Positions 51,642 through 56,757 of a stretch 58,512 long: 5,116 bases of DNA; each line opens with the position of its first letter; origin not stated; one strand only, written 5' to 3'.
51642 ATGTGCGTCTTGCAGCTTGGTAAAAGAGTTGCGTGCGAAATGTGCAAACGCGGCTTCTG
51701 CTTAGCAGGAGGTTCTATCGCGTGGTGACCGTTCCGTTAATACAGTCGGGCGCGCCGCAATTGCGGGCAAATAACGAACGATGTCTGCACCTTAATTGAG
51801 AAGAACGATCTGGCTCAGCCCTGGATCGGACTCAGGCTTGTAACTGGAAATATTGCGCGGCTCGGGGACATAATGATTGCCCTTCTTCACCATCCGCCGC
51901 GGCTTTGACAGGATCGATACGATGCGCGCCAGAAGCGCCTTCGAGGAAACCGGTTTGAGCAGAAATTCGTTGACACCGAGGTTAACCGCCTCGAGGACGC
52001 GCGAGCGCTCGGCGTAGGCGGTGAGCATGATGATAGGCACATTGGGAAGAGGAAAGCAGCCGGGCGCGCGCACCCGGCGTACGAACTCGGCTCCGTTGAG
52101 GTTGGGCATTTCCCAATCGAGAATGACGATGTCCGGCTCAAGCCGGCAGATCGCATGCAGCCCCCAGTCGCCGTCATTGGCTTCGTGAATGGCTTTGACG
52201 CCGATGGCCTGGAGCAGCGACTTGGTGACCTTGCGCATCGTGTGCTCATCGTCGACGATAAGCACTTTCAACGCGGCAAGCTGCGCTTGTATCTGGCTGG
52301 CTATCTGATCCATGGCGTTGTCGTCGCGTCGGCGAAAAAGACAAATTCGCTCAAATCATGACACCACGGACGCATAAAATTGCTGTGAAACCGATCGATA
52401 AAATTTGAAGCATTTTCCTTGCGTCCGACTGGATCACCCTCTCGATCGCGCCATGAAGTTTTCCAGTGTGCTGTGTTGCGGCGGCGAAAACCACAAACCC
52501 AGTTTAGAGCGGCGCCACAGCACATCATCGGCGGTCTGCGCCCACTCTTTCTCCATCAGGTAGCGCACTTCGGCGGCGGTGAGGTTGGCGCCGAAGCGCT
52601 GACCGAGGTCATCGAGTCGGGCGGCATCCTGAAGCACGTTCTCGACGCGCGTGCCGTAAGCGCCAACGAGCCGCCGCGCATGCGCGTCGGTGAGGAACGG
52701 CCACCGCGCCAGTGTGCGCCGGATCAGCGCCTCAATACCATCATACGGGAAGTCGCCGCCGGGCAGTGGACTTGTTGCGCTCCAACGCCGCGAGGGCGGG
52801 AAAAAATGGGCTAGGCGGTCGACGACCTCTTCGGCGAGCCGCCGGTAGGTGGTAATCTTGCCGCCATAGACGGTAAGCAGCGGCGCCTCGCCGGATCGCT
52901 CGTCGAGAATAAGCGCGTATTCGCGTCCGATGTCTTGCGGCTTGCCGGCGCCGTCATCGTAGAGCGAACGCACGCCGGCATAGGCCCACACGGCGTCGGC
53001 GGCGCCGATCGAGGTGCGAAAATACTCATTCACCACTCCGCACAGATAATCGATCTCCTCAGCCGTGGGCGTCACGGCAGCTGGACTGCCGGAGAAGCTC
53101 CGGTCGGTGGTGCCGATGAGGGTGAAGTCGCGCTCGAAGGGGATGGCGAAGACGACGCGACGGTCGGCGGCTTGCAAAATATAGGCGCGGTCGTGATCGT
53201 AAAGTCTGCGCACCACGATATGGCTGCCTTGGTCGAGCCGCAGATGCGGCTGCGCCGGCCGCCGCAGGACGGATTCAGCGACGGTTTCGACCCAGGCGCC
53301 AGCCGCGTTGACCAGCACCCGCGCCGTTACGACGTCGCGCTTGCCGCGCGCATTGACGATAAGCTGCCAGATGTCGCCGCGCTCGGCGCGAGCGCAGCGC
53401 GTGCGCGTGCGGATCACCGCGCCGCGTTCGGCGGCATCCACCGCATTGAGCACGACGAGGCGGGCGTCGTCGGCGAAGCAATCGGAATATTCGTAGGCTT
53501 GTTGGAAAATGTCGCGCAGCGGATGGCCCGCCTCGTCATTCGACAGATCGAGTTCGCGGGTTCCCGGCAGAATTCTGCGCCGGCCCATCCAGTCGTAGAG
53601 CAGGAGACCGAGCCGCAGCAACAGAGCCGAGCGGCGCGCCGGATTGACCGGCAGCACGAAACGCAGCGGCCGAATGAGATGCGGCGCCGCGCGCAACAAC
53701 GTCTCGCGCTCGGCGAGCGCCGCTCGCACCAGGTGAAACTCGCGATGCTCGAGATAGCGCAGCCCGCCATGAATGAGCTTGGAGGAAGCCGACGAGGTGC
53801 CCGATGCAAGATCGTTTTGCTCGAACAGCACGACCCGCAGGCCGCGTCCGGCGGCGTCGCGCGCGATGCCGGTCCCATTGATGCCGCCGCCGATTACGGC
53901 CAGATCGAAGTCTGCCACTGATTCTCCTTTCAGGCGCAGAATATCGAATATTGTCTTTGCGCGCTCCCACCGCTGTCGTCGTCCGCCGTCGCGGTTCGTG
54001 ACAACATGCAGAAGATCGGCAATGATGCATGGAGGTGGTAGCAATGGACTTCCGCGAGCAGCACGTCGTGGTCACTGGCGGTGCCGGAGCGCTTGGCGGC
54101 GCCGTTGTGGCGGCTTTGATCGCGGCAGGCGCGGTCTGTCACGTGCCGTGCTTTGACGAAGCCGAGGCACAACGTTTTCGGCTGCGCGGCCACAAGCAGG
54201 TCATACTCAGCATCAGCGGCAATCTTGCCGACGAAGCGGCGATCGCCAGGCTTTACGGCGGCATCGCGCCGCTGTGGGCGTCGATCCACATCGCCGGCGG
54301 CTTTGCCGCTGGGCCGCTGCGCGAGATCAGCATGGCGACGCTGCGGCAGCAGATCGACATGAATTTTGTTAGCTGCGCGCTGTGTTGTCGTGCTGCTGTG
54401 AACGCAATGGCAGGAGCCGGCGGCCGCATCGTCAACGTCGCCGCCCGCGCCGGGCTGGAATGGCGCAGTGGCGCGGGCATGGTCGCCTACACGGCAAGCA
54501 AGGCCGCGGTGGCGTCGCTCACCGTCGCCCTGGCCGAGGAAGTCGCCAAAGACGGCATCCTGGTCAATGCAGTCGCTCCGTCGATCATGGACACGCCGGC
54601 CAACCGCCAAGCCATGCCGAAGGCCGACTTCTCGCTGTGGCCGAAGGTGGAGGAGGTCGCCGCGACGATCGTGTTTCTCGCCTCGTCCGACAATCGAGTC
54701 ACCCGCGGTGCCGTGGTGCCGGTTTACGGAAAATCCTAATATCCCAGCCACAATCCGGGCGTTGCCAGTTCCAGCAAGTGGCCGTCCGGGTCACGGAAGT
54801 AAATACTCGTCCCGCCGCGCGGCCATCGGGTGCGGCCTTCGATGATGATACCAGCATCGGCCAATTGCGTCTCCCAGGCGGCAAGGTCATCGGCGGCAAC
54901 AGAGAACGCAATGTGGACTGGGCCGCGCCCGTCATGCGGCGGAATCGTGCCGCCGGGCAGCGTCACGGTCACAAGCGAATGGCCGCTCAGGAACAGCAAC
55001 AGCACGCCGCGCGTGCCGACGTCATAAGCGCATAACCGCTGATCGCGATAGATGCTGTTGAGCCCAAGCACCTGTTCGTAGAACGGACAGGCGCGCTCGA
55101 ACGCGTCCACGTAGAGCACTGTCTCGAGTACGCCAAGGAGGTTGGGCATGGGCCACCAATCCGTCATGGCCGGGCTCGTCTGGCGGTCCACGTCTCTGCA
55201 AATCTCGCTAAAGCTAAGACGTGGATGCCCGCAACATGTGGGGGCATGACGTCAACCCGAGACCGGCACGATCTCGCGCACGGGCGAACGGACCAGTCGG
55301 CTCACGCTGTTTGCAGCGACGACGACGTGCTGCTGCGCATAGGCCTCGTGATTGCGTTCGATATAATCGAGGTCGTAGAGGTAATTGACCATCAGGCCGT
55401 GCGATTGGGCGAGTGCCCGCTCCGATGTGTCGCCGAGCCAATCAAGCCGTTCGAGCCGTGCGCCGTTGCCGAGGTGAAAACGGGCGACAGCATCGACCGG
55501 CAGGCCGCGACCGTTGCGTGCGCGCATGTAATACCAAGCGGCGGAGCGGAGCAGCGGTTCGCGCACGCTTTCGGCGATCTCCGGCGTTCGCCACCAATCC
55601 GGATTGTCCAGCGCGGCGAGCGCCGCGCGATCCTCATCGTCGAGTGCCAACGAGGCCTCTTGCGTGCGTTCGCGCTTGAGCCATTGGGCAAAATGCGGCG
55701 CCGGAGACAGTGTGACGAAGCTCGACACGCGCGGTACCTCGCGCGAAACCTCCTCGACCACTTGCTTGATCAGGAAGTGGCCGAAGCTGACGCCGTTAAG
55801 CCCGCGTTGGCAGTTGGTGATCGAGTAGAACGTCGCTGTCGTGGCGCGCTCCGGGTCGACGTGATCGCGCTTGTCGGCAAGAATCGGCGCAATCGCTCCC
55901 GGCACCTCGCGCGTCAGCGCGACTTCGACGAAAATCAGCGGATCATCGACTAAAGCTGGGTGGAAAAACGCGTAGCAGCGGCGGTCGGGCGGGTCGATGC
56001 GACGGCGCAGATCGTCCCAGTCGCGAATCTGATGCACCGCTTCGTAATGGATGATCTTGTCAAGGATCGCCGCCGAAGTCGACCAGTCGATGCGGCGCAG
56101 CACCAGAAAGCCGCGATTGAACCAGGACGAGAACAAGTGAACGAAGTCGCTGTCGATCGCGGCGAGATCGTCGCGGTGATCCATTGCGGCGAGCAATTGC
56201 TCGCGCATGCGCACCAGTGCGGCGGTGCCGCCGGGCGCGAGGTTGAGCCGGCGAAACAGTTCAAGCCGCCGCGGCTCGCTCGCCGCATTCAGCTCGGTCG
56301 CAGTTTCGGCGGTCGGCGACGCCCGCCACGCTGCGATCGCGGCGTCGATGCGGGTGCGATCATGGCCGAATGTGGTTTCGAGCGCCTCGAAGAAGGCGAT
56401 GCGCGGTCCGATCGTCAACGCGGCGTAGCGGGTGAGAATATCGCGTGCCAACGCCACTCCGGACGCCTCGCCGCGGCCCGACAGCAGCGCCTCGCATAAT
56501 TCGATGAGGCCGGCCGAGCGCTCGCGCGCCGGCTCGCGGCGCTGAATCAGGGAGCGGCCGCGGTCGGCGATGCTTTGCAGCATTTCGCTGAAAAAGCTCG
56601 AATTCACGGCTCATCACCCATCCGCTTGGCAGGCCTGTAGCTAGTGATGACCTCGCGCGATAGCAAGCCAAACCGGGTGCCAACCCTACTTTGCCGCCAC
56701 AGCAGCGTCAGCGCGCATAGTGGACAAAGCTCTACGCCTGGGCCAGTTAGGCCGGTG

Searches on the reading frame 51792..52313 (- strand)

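Call 51: search_protein_families(library=pfam, proteins=[window:51792-52313:-])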
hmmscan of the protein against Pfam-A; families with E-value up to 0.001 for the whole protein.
window:51792-52313:- (173 aa): 1 family
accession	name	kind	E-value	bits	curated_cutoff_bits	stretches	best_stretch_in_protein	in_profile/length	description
PF00072.30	Response_reg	-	1.1e-26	93.6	30.2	1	17-131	1-110/111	Response regulator receiver domain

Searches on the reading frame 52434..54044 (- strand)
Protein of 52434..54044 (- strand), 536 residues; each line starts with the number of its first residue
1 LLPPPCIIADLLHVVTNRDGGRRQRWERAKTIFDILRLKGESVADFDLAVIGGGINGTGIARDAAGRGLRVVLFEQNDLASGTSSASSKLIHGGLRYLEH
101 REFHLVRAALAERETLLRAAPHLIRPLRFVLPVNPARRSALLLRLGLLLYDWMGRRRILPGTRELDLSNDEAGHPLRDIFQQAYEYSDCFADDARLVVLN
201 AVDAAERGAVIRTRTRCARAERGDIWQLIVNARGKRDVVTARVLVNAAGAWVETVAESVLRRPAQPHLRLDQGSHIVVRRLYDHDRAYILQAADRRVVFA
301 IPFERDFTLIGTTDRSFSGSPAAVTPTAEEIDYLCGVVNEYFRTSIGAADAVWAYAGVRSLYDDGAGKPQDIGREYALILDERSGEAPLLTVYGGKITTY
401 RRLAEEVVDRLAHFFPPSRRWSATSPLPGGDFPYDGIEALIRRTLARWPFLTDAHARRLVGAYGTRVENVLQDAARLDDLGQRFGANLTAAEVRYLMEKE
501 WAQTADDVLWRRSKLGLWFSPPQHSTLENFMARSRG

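Call 51: search_protein_families(library=pfam, proteins=[window:52434-54044:-])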
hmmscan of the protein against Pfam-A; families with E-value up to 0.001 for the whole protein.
window:52434-54044:- (536 aa): 4 families
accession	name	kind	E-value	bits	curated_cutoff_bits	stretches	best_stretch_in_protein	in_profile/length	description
PF01266.30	DAO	-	3.6e-52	178.5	27.9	1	47-399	1-351/353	FAD dependent oxidoreductase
PF16901.10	DAO_C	-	7.6e-14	52.1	31.4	1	424-517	5-98/126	C-terminal domain of alpha-glycerophosphate oxidase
PF13450.12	NAD_binding_8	-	2.7e-06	28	21.9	1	50-85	1-36/68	NAD(P)-binding Rossmann-like domain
PF12831.13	FAD_oxidored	-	0.00011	22.1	27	0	47-87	1-41/416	FAD dependent oxidoreductase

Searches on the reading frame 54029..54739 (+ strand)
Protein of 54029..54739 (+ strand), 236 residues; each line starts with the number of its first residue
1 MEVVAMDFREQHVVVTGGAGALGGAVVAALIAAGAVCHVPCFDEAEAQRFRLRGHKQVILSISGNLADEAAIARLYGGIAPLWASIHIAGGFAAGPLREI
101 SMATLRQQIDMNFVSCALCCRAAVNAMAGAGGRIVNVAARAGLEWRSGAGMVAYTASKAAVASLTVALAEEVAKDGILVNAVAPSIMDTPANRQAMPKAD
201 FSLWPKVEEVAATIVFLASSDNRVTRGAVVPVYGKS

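Call 51: search_protein_families(library=pfam, proteins=[window:54029-54739:+])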
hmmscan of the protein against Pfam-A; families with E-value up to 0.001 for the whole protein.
window:54029-54739:+ (236 aa): 4 families
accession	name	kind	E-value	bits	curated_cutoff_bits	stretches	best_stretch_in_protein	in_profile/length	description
PF00106.31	adh_short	-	4.5e-31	108.3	26.6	1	11-196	1-191/195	short chain dehydrogenase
PF13561.12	adh_short_C2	-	9.1e-25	88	27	1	21-232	7-231/236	Enoyl-(Acyl carrier protein) reductase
PF08659.16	KR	-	0.00017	22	22.6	0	13-108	3-108/180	KR domain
PF01370.27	Epimerase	-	0.00029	20.8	20.9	1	13-173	1-161/240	NAD dependent epimerase/dehydratase family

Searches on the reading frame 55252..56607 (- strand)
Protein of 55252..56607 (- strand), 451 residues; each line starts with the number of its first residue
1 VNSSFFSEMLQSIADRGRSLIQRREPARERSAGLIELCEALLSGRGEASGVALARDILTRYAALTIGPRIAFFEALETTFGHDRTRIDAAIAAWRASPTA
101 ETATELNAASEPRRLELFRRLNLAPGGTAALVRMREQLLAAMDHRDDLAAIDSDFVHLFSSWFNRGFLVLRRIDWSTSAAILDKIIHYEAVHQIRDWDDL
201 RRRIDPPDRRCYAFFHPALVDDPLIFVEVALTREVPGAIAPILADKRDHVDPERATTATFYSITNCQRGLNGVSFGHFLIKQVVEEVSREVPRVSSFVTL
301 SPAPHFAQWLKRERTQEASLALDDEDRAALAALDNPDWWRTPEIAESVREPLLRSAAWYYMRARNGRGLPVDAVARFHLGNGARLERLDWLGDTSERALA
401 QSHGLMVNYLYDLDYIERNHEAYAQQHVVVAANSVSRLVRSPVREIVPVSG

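Call 51: search_protein_families(library=pfam, proteins=[window:55252-56607:-])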
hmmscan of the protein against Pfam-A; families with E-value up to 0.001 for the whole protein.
window:55252-56607:- (451 aa): 2 families
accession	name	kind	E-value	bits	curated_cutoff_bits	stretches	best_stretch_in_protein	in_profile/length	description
PF05292.17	MCD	-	1e-104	350.1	23.2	1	166-412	1-253/253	Malonyl-CoA decarboxylase C-terminal domain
PF17408.7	MCD_N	-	2.9e-29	101.5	22.4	1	80-163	1-85/85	Malonyl-CoA decarboxylase N-terminal domain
